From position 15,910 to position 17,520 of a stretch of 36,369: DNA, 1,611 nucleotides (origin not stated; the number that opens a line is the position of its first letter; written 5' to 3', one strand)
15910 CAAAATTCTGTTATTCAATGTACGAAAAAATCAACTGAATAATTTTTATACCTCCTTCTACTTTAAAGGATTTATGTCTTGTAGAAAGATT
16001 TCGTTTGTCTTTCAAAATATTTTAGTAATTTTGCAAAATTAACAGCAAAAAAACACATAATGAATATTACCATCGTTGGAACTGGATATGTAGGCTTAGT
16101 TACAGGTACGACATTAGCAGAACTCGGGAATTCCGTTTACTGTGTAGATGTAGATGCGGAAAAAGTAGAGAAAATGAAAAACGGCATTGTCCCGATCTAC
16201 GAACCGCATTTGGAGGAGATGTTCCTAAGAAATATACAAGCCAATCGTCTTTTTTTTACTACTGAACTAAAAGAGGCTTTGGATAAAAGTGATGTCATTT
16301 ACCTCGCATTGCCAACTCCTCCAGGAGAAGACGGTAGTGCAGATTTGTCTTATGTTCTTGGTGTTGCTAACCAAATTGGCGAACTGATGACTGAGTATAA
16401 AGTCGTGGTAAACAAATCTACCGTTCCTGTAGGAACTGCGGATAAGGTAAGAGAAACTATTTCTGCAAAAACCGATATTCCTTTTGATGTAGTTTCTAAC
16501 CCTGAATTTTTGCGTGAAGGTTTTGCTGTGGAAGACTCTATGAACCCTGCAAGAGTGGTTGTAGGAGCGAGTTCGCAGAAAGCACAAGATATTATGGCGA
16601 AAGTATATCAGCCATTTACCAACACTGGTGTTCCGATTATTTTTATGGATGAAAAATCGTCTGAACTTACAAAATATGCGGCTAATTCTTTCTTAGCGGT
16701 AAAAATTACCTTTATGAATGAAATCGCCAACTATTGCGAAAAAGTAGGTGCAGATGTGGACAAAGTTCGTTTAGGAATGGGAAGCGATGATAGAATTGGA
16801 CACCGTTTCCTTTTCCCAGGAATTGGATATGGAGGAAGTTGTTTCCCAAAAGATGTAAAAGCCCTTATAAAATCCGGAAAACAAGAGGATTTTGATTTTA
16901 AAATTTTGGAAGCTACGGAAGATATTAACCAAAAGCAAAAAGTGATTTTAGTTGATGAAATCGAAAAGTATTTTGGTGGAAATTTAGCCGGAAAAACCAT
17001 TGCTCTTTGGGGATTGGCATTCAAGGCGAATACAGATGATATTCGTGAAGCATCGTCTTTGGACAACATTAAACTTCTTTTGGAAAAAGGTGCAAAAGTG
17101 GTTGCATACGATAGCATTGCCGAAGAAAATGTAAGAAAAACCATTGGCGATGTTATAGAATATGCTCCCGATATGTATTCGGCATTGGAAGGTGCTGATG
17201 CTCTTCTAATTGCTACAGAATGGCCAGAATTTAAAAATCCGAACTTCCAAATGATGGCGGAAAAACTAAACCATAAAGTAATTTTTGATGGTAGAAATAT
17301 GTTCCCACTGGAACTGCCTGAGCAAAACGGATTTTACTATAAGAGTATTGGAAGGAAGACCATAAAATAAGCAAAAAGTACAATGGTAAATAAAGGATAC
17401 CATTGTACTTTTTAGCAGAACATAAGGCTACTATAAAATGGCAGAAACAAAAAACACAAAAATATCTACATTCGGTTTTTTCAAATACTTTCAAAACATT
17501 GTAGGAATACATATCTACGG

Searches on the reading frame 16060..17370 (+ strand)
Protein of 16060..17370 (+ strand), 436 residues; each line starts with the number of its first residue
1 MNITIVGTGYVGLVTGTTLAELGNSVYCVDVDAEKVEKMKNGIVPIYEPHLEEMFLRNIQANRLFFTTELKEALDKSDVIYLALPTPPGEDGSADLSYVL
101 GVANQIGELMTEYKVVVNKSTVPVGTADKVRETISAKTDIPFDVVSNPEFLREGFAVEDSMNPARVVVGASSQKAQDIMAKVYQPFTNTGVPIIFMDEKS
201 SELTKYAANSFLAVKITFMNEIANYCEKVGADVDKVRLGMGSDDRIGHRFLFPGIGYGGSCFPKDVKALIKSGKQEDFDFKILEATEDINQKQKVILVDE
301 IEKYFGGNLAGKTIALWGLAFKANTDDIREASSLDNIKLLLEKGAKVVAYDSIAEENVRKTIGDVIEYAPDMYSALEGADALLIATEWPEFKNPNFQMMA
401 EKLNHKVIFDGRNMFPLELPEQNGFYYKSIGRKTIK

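Call 9: find_encoding_contigs(protein=window:16060-17370:+, flank=10000, max_places=10)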
Protein window:16060-17370:+ (436 aa): no gene with exactly this product is on record in the collection.

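Call 12: find_related_loci(query=window:16060-17370:+, collection=genome_contigs, flank=10000)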
Query window:16060-17370:+ (436 aa) in genome_contigs; peptide patterns used: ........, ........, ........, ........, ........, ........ (x = any residue, [..] = any of these).
600 stretches matched a pattern (row limit reached: there are more); 543 encode a relative of the query (tblastn E <= 1e-3); the best 80 are kept; 80 distinct loci.
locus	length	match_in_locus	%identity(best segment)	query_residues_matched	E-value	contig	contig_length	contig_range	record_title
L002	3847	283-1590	89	1-436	0e+0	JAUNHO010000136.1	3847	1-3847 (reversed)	MAG: Bergeyella zoohelcum isolate S28M_Sa_38 NODE_5825_length_3847_cov_5.122099, whole genome shotgun sequence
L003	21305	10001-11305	87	1-435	0e+0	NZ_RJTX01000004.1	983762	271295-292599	Chryseobacterium daecheongense strain DSM 15235 H4373_contig_3_consensus, whole genome shotgun sequence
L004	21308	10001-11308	86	1-436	0e+0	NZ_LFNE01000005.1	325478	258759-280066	Chryseobacterium sp. FH2 contig05, whole genome shotgun sequence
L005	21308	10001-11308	87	1-436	0e+0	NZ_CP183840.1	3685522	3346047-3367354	Chryseobacterium sp. SW-1 chromosome, complete genome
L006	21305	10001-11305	87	1-435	0e+0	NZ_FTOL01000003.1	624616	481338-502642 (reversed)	Chryseobacterium ureilyticum strain DSM 18017, whole genome shotgun sequence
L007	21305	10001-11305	87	1-435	0e+0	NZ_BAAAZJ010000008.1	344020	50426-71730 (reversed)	Chryseobacterium ginsenosidimutans strain JCM 16719 sequence08, whole genome shotgun sequence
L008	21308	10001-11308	86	1-436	0e+0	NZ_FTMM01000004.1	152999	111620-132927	Chryseobacterium sp. RU37D, whole genome shotgun sequence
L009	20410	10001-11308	87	1-436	0e+0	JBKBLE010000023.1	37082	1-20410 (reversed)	MAG: Cloacibacterium sp. isolate 21I_061.bin.32 NODE_23_length_37082_cov_421.863451, whole genome shotgun sequence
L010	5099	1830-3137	86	1-436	0e+0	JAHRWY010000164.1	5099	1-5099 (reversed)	MAG: Kaistella sp. isolate DF_8_1.35 k141_91137, whole genome shotgun sequence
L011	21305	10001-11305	87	1-435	0e+0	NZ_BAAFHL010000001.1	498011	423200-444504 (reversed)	Chryseobacterium sp. Alg-005 sequence001, whole genome shotgun sequence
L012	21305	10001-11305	86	1-435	0e+0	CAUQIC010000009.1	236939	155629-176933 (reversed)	MAG TPA_asm: uncultured Chryseobacterium sp. isolate ERR9968906_bin.50_MetaWRAP_v1.3_MAG genome assembly, contig: ERZ216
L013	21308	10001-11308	87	1-436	0e+0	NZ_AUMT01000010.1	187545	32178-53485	Chryseobacterium daeguense DSM 19388 H560DRAFT_scaffold00009.9_C, whole genome shotgun sequence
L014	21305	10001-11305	86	1-435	0e+0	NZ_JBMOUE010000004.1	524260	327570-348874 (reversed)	Chryseobacterium sp. Mn2064 NODE_4_length_524260_cov_111.828173, whole genome shotgun sequence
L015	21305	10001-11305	86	1-435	0e+0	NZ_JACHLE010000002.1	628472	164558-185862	Chryseobacterium defluvii strain S00151 Ga0436318_02, whole genome shotgun sequence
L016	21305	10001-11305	87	1-435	0e+0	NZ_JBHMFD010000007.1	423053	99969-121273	Bergeyella porcorum strain CECT 9006 platanus_K_17_124_7, whole genome shotgun sequence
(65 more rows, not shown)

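Call 55: search_protein_families(library=ncbifam, proteins=[window:16060-17370:+], max_evalue=0.00001)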
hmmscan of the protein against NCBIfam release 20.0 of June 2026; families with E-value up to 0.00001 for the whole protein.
window:16060-17370:+ (436 aa): 8 families
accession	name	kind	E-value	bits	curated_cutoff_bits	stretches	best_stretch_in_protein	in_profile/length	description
NF047673.2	TeichurnBiosyTuaD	equivalog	3.6e-160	533.9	700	1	2-435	3-434/439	UDP-glucose 6-dehydrogenase TuaD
TIGR03026.1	NDP-sugDHase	subfamily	7.7e-135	449.8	189.8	1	1-413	1-413/413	nucleotide sugar dehydrogenase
NF041297.1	UDPGDh_AglM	equivalog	4e-113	378.6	670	1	1-414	1-416/429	UDP-glucose 6-dehydrogenase AglM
NF040825.1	UDPMaNacDH_Arch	equivalog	4.3e-54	184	750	1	1-433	1-416/418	UDP-N-acetyl-D-mannosamine dehydrogenase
NF011631.0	PRK15057.1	equivalog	5.4e-47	160.7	757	1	1-357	1-342/388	UDP-glucose 6-dehydrogenase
NF008286.0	PRK11064.1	equivalog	1.1e-40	139.6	459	1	2-402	5-410/420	UDP-N-acetyl-D-mannosamine dehydrogenase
NF011729.0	PRK15182.1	equivalog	3.2e-20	72.3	592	1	2-393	8-393/425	Vi polysaccharide biosynthesis UDP-N-acetylglucosamine C-6 dehydrogenase TviB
NF006143.0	PRK08293.1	equivalog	1.4e-06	27.8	312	0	2-85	6-94/291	3-hydroxyacyl-CoA dehydrogenase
